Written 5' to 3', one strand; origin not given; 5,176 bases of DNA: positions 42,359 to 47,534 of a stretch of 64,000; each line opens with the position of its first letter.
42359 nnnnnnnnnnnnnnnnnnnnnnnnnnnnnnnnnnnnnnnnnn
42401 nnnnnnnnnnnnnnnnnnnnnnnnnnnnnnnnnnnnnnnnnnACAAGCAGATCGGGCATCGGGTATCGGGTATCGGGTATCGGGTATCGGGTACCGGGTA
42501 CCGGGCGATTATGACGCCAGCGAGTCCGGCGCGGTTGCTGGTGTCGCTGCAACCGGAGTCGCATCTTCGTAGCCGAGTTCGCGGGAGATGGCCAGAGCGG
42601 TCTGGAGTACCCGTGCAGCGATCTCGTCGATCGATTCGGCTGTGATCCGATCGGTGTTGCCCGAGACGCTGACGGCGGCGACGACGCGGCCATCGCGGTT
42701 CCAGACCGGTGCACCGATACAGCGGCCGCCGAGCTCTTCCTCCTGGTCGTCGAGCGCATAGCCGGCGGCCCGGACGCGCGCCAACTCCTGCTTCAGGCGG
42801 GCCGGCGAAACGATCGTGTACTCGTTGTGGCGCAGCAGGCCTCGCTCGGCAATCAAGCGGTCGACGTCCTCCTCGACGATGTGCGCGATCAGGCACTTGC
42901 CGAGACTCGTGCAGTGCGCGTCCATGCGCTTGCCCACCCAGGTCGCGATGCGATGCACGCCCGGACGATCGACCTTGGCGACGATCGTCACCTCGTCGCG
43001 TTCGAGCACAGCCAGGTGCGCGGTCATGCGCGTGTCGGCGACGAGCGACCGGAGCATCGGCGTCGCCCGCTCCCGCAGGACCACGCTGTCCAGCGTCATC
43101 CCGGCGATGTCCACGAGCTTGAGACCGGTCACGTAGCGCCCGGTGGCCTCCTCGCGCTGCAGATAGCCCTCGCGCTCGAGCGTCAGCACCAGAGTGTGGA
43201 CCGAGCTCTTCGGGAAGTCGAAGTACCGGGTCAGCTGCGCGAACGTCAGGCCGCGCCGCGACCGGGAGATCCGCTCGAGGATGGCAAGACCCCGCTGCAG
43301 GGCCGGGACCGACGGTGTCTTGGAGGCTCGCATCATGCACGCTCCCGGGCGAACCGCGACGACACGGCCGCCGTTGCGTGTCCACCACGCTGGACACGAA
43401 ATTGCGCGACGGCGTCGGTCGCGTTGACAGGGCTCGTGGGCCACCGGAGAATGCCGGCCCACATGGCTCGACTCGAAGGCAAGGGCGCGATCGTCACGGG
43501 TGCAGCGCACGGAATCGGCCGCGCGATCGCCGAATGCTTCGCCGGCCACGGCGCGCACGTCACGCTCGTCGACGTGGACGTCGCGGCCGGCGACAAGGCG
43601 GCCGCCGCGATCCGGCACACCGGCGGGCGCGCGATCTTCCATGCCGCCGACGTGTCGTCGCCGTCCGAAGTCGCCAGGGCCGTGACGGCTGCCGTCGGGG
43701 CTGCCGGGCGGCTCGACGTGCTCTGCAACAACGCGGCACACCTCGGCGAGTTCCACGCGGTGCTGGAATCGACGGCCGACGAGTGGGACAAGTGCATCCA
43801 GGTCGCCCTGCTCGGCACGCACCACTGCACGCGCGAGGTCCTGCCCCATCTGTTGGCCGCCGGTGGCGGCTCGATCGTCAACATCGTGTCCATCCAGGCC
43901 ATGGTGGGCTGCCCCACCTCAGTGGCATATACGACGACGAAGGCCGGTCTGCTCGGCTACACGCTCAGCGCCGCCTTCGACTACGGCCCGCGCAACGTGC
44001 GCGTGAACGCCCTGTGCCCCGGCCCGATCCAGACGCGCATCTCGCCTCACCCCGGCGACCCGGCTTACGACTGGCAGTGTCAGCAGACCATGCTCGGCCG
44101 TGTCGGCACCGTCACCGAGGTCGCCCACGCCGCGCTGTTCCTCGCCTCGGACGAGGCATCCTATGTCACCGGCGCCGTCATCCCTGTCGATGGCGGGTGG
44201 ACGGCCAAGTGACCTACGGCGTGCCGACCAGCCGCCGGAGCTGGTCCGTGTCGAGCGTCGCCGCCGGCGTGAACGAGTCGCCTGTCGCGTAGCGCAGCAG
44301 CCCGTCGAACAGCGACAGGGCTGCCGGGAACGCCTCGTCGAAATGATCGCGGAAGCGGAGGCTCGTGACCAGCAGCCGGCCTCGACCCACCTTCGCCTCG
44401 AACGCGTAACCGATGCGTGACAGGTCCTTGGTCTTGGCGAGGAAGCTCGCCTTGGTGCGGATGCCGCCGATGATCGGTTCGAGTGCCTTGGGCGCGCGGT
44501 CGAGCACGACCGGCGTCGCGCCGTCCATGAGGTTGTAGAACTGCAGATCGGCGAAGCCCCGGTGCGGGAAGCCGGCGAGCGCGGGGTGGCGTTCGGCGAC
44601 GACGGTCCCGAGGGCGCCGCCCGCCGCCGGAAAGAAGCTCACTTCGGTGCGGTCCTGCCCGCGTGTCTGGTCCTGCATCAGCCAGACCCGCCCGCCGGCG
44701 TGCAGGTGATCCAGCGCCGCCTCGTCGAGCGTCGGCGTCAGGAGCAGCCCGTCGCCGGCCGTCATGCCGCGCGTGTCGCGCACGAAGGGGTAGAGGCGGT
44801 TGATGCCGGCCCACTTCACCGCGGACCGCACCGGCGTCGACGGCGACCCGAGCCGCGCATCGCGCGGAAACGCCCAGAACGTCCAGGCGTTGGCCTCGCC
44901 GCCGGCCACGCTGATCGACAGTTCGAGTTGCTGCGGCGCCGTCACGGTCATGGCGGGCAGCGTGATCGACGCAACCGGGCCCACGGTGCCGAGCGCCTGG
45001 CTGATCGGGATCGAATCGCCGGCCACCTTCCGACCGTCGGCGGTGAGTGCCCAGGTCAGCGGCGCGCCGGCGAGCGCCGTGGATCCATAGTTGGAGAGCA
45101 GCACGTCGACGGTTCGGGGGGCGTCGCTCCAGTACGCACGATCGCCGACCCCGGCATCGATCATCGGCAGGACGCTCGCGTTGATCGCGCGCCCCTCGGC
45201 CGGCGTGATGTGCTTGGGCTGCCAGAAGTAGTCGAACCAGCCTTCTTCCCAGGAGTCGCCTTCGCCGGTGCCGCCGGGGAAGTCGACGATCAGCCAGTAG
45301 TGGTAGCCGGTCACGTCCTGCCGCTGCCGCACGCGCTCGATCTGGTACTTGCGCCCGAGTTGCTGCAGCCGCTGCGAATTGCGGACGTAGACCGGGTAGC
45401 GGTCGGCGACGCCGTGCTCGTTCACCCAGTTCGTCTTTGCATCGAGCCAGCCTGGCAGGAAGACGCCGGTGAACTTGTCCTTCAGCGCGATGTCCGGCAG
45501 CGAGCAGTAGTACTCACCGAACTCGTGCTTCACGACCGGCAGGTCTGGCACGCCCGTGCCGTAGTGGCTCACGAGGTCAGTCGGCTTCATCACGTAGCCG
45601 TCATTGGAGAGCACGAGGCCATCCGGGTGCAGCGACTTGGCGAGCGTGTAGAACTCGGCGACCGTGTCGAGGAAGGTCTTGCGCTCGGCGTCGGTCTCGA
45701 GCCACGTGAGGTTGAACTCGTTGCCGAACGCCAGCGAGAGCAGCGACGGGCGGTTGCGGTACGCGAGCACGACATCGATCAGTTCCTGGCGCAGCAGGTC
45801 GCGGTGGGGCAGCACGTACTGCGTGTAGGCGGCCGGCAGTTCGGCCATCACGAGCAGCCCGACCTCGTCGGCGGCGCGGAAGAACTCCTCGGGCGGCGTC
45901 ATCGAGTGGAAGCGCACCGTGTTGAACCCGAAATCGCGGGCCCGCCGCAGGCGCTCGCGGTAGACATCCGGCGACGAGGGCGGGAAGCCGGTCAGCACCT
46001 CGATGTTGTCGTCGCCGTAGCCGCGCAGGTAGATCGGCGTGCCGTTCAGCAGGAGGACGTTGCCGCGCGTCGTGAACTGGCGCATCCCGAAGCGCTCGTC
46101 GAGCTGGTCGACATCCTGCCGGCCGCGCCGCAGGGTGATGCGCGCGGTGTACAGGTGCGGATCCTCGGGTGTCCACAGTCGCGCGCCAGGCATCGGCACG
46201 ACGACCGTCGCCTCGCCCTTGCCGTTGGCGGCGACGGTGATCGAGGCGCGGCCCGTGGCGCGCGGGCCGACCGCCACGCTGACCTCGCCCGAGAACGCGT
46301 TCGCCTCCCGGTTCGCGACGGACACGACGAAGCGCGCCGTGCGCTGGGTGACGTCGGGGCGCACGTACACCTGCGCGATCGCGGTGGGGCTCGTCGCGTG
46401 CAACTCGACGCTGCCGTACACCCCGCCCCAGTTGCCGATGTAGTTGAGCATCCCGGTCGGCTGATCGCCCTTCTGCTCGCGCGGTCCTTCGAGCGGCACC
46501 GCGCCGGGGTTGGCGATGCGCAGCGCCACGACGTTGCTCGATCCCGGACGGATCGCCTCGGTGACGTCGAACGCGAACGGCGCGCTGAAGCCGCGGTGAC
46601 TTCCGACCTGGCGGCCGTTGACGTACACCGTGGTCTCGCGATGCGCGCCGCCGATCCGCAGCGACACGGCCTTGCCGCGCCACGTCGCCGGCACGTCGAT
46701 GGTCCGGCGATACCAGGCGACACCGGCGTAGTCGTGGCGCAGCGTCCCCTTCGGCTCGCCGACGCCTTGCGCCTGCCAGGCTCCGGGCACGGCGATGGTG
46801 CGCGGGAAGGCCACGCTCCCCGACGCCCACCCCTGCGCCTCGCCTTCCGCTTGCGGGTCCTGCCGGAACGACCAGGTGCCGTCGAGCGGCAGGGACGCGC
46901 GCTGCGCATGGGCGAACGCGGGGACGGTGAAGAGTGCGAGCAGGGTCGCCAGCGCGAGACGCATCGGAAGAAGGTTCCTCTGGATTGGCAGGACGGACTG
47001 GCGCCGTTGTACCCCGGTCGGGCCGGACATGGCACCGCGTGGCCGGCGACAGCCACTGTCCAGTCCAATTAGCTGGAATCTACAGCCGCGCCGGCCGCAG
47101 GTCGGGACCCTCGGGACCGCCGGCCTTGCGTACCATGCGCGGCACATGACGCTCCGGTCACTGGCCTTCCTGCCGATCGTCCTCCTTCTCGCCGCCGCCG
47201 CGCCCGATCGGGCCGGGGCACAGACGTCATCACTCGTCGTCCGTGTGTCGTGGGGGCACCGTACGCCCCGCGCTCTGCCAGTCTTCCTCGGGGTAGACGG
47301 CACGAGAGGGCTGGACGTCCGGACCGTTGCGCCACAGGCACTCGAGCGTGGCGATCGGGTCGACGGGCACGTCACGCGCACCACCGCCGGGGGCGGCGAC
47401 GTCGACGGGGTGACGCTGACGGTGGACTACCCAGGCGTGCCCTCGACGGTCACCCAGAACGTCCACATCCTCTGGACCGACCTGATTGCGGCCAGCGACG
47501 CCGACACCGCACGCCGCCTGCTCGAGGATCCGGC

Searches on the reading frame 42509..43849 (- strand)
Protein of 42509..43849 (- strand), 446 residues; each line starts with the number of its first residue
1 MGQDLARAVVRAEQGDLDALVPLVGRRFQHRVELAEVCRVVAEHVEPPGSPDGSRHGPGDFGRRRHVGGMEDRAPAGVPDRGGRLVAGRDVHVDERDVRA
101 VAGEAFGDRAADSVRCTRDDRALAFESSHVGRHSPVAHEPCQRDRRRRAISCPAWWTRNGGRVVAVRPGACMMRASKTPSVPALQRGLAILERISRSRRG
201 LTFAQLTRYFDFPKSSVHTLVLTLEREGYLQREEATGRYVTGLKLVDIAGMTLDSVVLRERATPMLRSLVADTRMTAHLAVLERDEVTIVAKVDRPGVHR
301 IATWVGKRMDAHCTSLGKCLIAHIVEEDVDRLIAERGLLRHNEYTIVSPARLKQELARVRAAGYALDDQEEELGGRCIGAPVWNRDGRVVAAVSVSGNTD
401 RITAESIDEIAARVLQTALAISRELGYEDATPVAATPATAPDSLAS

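Call 40: search_protein_families(library=pfam, proteins=[window:42509-43849:-], max_evalue=0.001)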
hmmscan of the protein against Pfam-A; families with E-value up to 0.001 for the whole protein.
window:42509-43849:- (446 aa): 3 families
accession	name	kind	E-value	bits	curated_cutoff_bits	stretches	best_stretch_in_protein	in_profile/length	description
PF01614.24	IclR_C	-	7.6e-47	159.5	24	1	252-423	3-174/174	Bacterial transcriptional regulator IclR C-terminal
PF09339.16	HTH_IclR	-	9.4e-14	51.4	22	1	183-233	1-51/52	IclR helix-turn-helix domain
PF12802.13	MarR_2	-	7.3e-06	26.5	27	1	189-235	9-55/61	MarR family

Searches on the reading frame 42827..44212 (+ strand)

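Call 40: search_protein_families(library=pfam, proteins=[window:42827-44212:+], max_evalue=0.001)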
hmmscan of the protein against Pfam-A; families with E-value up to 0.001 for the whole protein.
window:42827-44212:+ (461 aa): 3 families
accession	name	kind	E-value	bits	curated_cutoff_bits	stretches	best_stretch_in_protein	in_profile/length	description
PF13561.12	adh_short_C2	-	3.5e-64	217.1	27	1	225-459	1-236/236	Enoyl-(Acyl carrier protein) reductase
PF00106.31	adh_short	-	1.1e-50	172.3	26.6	1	220-405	2-186/195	short chain dehydrogenase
PF08659.16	KR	-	2.3e-07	31.4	22.6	1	222-371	4-152/180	KR domain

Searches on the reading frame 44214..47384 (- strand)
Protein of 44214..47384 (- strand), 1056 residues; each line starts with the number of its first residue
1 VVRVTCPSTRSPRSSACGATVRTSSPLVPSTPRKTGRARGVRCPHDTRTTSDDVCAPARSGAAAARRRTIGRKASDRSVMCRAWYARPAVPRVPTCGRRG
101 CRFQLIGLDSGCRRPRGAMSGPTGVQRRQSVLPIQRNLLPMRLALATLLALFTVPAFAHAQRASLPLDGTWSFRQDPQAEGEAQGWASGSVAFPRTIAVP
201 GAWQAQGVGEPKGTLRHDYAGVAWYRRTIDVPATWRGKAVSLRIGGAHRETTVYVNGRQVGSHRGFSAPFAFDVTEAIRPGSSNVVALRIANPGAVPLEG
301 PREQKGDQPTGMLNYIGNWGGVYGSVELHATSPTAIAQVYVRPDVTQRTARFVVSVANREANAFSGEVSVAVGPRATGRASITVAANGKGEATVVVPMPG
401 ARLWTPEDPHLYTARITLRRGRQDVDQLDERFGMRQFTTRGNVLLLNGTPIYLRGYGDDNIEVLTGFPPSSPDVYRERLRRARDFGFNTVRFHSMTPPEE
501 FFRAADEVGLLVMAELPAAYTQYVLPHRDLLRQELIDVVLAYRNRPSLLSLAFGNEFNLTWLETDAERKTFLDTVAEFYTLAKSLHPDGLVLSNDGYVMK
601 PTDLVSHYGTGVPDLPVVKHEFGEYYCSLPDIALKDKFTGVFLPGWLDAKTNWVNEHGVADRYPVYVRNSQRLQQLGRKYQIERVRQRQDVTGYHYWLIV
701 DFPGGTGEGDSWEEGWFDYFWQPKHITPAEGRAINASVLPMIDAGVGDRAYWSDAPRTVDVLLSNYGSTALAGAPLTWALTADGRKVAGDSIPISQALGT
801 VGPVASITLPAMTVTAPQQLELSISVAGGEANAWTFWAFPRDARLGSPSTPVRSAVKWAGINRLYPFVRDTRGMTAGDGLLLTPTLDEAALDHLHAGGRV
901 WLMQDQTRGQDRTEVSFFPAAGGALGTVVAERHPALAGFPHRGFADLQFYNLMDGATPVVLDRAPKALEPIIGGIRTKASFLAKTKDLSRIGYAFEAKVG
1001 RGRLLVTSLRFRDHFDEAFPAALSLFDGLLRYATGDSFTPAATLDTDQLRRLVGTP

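Call 40: search_protein_families(library=pfam, proteins=[window:44214-47384:-], max_evalue=0.001)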
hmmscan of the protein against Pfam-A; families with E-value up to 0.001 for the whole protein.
window:44214-47384:- (1056 aa): 4 families
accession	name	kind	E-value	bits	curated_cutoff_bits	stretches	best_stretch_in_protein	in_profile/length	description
PF02837.24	Glyco_hydro_2_N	-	1.7e-18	67.6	28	1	167-287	4-131/169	Glycosyl hydrolases family 2, sugar binding domain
PF00703.27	Glyco_hydro_2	-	1.8e-12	48.5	23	1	334-435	1-109/109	Glycosyl hydrolases family 2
PF22666.2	Glyco_hydro_2_N2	-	1.9e-05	25.3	27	1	223-293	50-120/167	Glycosyl hydrolase 2 galactose-binding domain-like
PF13364.12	BetaGal_ABD2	-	0.00021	22.4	23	1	217-292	31-108/112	Beta-galactosidase second all-beta domain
